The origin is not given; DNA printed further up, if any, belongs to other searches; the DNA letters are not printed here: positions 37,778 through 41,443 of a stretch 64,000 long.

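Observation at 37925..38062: Unannotated 45-codon gene for a double-glycine-leader peptide with a proline-rich 16-residue core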

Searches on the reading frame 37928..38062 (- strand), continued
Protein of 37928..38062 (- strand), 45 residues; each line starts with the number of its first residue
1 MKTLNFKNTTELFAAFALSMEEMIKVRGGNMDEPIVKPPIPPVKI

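Call 81: search_protein_families(library=ncbifam, alignment_id=A2, max_evalue=1)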
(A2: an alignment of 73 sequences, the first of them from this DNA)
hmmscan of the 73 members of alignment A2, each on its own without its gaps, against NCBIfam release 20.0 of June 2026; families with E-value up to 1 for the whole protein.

A. member 1, seq(45 aa): 1 family
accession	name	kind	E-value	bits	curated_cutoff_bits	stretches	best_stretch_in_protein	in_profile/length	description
TIGR04149.1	GG_sam_targ_CFB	domain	0.14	12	25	1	1-30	4-29/43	TIGR04149 family rSAM-modified RiPP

B. families by the number of members that match (of 73 scanned): 15 families
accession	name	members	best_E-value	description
TIGR04149.1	GG_sam_targ_CFB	29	7.1e-06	TIGR04149 family rSAM-modified RiPP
TIGR03893.1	lant_SP_1948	20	0.00068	lichenicidin A2 family type 2 lantibiotic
NF046113.1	BLP_Lacticasei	6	0.0054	bacteriocin-like peptide, LSEI_2386 family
TIGR04194.1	grasp_w_spasm_A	4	0.0042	grasp-with-spasm system A modified peptide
TIGR03949.1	bact_IIb_cerein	3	0.0058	class IIb bacteriocin, lactobin A/cerein 7B family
TIGR01847.1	bacteriocin_sig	3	0.015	bacteriocin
NF038153.1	lant_leader_L1a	2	0.027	class I lanthipeptide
NF038158.1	lant_leader_L1b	2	0.11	class I lanthipeptide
NF038034.1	lactGbeta_entB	1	0.047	lactococcin G-beta/enterocin 1071B family bacteriocin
NF041052.1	OsmC_like_Se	1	0.052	OsmC-related (seleno)protein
NF047729.1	tRNAMtaseTaw21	1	0.087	tRNA 4-demethylwyosine(37)-methyltransferase Taw21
NF033772.1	pheromone_VP1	1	0.11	peptide pheromone VP1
NF040664.1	HEC_x9_TCC_lant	1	0.12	lacticin 481 family lantibiotic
NF038035.1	lactGalph_entA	1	0.16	lactococcin G-alpha/enterocin 1071A family bacteriocin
NF047798.1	leader_Chryseo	1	0.39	bacteriocin-like protein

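Call 94: list_cluster_members(proteins=[window:37928-38062:-])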
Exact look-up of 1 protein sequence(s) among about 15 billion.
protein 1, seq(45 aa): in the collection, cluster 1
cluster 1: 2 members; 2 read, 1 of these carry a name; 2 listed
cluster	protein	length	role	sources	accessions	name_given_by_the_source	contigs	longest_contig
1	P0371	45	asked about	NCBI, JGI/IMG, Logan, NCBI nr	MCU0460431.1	MAG: hypothetical protein MUF36_00235 [Bacteroidales bacterium] | hypothetical protein | hypothetical protein [Bacteroidales bacterium]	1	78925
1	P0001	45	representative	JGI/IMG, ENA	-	-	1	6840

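Call 102: search_protein_families(library=pfam, proteins=[L003:2500-3792:-, L102:2535-3848:-], max_evalue=0.01)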
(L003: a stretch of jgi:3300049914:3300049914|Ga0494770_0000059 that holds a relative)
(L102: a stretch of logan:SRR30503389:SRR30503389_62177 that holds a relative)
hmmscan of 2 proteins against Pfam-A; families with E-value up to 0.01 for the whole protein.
L003:2500-3792:- (430 aa): 1 family
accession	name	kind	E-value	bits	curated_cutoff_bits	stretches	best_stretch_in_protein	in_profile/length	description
PF13437.12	HlyD_3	-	5.4e-07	30.7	22.2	1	288-381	3-93/106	HlyD family secretion protein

L102:2535-3848:- (437 aa): 3 families
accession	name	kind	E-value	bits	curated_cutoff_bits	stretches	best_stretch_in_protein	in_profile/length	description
PF13533.13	Biotin_lipoyl_2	-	4.9e-06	26.7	29.8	1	67-94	2-29/32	Biotin-lipoyl like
PF13437.12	HlyD_3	-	1.1e-05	26.5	22.2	1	292-372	2-77/106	HlyD family secretion protein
PF00364.28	Biotin_lipoyl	-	0.0096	16.2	22.1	0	67-95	44-72/73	Biotin-requiring enzyme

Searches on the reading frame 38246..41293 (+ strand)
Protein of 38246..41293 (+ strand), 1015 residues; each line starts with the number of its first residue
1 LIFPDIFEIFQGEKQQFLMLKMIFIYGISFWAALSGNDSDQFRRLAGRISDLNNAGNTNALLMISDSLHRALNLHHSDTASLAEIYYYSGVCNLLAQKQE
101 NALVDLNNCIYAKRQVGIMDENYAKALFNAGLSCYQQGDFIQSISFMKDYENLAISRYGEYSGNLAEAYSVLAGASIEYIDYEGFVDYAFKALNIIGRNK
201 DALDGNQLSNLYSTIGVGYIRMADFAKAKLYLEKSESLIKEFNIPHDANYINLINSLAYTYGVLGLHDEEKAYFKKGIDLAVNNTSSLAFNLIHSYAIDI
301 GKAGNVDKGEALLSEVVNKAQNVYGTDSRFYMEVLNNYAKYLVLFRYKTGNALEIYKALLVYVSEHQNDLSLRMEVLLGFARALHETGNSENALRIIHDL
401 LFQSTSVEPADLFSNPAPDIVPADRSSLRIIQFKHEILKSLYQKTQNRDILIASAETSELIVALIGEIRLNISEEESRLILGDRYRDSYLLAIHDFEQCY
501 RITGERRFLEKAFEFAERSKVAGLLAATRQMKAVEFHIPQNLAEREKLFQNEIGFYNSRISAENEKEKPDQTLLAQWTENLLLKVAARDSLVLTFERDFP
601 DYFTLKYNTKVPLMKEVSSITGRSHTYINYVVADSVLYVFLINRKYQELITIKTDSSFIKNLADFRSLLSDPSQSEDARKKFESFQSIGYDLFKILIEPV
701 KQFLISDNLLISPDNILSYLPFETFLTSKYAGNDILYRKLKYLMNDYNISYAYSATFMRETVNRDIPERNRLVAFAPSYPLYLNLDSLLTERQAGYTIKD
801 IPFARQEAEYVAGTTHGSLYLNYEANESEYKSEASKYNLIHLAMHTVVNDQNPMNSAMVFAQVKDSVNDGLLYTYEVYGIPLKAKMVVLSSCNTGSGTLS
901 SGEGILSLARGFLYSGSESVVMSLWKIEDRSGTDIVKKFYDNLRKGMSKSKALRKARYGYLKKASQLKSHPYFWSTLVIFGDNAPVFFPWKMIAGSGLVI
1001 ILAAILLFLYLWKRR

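Call 7: search_protein_families(library=pfam, proteins=[window:38246-41293:+], max_evalue=0.01)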
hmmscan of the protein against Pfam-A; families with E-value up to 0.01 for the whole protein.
window:38246-41293:+ (1015 aa): 5 families
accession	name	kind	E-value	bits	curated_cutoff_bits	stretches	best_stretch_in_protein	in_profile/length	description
PF12770.12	CHAT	-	5.3e-56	190.6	24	1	689-982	4-289/289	CHAT domain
PF13424.12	TPR_12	-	4.5e-11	43.2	30.1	0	294-344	7-57/77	Tetratricopeptide repeat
PF07719.23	TPR_2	-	0.0011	19.4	27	0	124-146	1-23/34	Tetratricopeptide repeat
PF13181.12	TPR_8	-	0.0011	19.4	25.7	0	255-281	5-31/34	Tetratricopeptide repeat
PF25570.1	TPR_DENND3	-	0.0073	16.7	27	0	67-109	30-73/115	DENND3-like, TPR repeats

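Call 28: search_protein_families(library=ncbifam, proteins=[window:38246-41293:+], max_evalue=0.01)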
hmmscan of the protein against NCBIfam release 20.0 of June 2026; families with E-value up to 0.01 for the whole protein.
window:38246-41293:+ (1015 aa): 1 family
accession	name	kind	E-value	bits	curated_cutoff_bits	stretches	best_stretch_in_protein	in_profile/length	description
NF040586.1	FxSxx_TPR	equivalog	0.00092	17.8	300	1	224-401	487-667/830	FxSxx-COOH system tetratricopeptide repeat protein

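Call 55: search_solved_structures(query=window:38246-41293:+, max_evalue=0.01, show_alignments=2)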
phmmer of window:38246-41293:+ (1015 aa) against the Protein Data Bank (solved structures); distinct sequences matched with E-value up to 0.01: 4.
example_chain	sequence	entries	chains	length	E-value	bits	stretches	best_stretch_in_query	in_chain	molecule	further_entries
6vl6_A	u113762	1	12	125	0.0046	18.4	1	115-204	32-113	T33_dn2A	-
6vfh_A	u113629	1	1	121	0.0069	17.8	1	112-204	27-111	T33_dn10A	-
1na0_A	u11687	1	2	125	0.0069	17.8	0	119-203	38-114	designed protein CTPR3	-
6vfj_B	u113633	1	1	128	0.0093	17.4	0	112-204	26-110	I53_dn5B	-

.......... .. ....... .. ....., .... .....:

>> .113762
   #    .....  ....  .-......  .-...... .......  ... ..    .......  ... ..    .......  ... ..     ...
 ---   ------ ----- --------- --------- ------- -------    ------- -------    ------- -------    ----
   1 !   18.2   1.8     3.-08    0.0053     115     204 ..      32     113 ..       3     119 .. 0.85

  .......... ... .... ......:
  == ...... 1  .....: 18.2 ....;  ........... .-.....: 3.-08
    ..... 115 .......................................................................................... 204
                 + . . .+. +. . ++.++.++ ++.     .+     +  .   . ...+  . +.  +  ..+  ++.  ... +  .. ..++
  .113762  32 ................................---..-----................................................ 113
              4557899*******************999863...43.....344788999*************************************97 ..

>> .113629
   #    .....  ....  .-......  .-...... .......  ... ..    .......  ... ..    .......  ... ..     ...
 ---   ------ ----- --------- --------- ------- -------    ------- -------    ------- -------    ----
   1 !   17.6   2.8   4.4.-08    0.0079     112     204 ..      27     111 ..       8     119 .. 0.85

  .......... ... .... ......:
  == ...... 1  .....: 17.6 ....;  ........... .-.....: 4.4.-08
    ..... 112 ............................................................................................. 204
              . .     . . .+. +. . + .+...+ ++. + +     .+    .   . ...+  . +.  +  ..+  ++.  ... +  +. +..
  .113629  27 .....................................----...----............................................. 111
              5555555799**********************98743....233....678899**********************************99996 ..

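Call 82: find_homologous_proteins(query=window:38297-41293:+, max_evalue=1e-10)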
Query window:38297-41293:+ (998 aa): 276 proteins with E <= 1e-10 among 8000 candidates; the best 120 are listed.
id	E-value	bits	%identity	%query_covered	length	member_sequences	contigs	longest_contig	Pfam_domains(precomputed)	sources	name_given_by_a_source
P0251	0.0e+0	2210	100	100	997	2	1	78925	PF13424.13,PF12770.13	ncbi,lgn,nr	ncbi:MAG: CHAT domain-containing protein [Bacteroidales bacterium]|nr:CHAT domain-containing protein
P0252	0.0e+0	1904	86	100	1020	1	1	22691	PF13424.13,PF12770.13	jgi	jgi:CHAT domain-containing protein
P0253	0.0e+0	1513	67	100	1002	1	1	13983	PF13424.13,PF12770.13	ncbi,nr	ncbi:MAG: CHAT domain-containing protein [Bacteroidia bacterium]|nr:CHAT domain-containing protein [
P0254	0.0e+0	1447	66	99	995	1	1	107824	PF13424.13,PF12770.13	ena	-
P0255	0.0e+0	1441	65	99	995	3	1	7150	PF13424.13,PF12770.13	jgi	-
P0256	0.0e+0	1431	64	100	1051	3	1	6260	PF13424.13,PF12770.13,PF07719.24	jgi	jgi:CHAT domain-containing protein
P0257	0.0e+0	1371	63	98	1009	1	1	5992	PF13424.13,PF12770.13,PF07719.24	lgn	-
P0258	0.0e+0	1325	61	100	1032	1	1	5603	PF13424.13,PF12770.13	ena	-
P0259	0.0e+0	1316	61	100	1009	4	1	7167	PF13424.13,PF12770.13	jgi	-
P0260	0.0e+0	1257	58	100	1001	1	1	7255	PF13424.13,PF12770.13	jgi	jgi:CHAT domain-containing protein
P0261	0.0e+0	1223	57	98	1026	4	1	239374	PF13424.13,PF12770.13,PF07719.24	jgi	jgi:CHAT domain-containing protein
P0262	0.0e+0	1221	56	100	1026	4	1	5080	PF13424.13,PF12770.13,PF07719.24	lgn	-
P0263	0.0e+0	1218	58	97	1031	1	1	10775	PF00515.35,PF13424.13,PF12770.13,PF07719.24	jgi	jgi:CHAT domain-containing protein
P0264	0.0e+0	1214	56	100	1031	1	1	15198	PF13424.13,PF12770.13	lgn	-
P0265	0.0e+0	1211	59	99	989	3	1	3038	PF13424.13,PF12770.13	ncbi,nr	ncbi:MAG TPA: CHAT domain-containing protein, partial [Bacteroidales bacterium]|nr:CHAT domain-conta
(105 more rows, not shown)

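Call 95: predict_structure(alignment_id=A5)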
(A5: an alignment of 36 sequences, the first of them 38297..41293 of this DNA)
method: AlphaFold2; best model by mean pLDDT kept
length: 998 residues; sequences in the alignment: 36
mean_pLDDT: 82.3   pTM: 0.77
mean pLDDT of the five models: 82.3, 81.0, 80.9, 76.9, 74.3
residues with pLDDT >= 90: 352; 70-90: 489; 50-70: 117; < 50: 40
segments of 3 or more residues with pLDDT < 50: 14-20, 768-780, 878-882, 954-958
pLDDT, mean of each block of 10 residues (from residue 1): 66 46 77 87 90 81 87 91 90 91 90 91 91 91 90 93 83 88 88 93 82 90 88 92 84 88 87 92 90 94 88 92 94 93 90 87 94 93 75 81 78 92 93 94 87 62 61 92 94 94 73 62 77 75 71 74 74 76 71 85 87 89 94 91 84 60 86 93 92 87 83 84 87 85 71 87 55 40 69 86 87 88 86 73 64 73 85 62 62 83 74 71 91 89 72 51 87 82 92 90
secondary structure, 60 per line:
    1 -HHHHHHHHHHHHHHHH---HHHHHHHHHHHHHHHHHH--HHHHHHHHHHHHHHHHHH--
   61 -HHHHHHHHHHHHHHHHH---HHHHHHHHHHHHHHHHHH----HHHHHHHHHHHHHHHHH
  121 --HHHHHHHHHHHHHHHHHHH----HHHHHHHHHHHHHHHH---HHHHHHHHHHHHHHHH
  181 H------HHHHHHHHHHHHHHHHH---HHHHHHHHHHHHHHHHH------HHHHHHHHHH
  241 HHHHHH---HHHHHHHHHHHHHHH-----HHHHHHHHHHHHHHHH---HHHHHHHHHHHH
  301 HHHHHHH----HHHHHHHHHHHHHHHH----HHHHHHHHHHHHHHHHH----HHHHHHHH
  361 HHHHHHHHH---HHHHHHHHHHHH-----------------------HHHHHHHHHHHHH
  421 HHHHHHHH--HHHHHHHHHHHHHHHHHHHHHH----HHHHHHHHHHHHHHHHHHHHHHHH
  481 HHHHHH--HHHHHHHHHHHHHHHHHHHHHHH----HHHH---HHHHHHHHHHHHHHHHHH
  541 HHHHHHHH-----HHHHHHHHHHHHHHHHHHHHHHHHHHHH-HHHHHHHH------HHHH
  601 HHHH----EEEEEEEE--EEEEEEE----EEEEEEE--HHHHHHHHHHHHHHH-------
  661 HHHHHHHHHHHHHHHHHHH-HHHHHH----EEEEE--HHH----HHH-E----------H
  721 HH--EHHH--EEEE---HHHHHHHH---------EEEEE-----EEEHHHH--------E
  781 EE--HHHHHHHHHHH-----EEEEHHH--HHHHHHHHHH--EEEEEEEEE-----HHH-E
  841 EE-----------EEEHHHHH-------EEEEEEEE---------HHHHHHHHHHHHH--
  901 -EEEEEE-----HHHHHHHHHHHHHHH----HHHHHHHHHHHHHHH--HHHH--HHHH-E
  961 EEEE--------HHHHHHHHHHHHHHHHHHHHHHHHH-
elements in order (helices of 4 or more, strands of 3 or more residues): H2-17 H21-38 H41-58 H62-78 H82-99 H104-120 H123-141 H146-161 H165-181 H188-204 H208-224 H231-246 H250-264 H270-285 H289-307 H312-327 H332-348 H353-369 H373-384 H408-428 H431-452 H457-486 H489-511 H516-519 H523-548 H554-581 H583-590 H597-604 E609-616 E619-625 E630-636 H639-653 H661-679 H681-686 E691-695 E731-734 H738-745 E755-759 E765-767 H768-771 E780-782 H785-795 E801-804 H810-819 E822-830 E840-842 E854-856 H857-861 E869-876 H886-898 E902-907 H913-927 H932-946 H949-952 H955-958 E960-964 H973-997

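Call 97: fold_search(model_id=the predicted structure, library=pdb)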
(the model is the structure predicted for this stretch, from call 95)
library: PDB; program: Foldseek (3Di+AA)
matches with E <= 10: 1479; with E <= 0.001: 165
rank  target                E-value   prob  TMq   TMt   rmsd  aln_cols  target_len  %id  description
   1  9hma                  4.4e-12  1.00  0.28  0.21  26.6      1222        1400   11  Cryo-EM structure of apo human separase (released 2025-09-03)
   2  8rot_A                6.2e-12  1.00  0.25  0.28  29.8      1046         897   11  Cryo-EM structure of the transmembrane anti-sigma factor DdvA (released 2024-11-06)
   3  8rw5                  7.5e-12  1.00  0.23  0.25  30.1      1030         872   11  Symmetry expansion of dimeric transmembrane anti-sigma factor DdvA (released 2024-11-06)
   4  9hn5_A                1.4e-11  1.00  0.28  0.20  19.0      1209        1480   11  Cryo-EM structure of human separase bound to phosphorylated SCC1 (100-320 aa) (released 2025-09-03)
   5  7nj1_A                1.5e-11  1.00  0.28  0.20  19.2      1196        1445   10  CryoEM structure of the human Separase-Securin complex (released 2021-08-04)
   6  9hn4_B                4.5e-11  1.00  0.32  0.24  25.2      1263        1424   11  Cryo-EM structure of human separase bound to phosphorylated SCC1 (310-550 aa) (released 2025-09-03)
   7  7nj0_A                5.3e-11  1.00  0.26  0.22  28.1      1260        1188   10  CryoEM structure of the human Separase-Cdk1-cyclin B1-Cks1 complex (released 2021-08-04)
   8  9hn0_B                5.9e-11  1.00  0.33  0.21  25.4      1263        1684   11  Cryo-EM structure of human separase bound to SCC1 (310-550 aa) (released 2025-09-03)
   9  9hms_C                2.4e-10  1.00  0.31  0.28  25.8      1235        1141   11  Cryo-EM structure of human separase bound to SCC1 (310-550 aa) and SA2 (released 2025-09-03)
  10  9hm7                  4.5e-10  1.00  0.27  0.21  27.2      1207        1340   11  Cryo-EM structure of apo human separase with the mutation C2029S (released 2025-09-03)
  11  9hvy                  5.1e-10  1.00  0.25  0.19  26.8      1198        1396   11  Cryo-EM structure of human separase-SCC1 (1-631) fusion protein (released 2026-01-14)
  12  7sqc_R0               4.2e-09  1.00  0.36  0.21  17.7      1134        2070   11  Ciliary C1 central pair apparatus isolated from Chlamydomonas reinhardtii (released 2022-04-13)
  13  9ijj_B                4.3e-09  1.00  0.28  0.23  20.3      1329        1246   11  In situ structure of the central apparatus in mouse sperm axoneme. (released 2025-06-04)
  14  7sqc_R1               7.1e-09  1.00  0.24  0.14  23.9      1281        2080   12  Ciliary C1 central pair apparatus isolated from Chlamydomonas reinhardtii (released 2022-04-13)
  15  5mz6_1                1.5e-08  1.00  0.30  0.29  19.6      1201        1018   10  Cryo-EM structure of a Separase-Securin complex from Caenorhabditis elegans at 3.8 A resolution (released 2017-03-08)
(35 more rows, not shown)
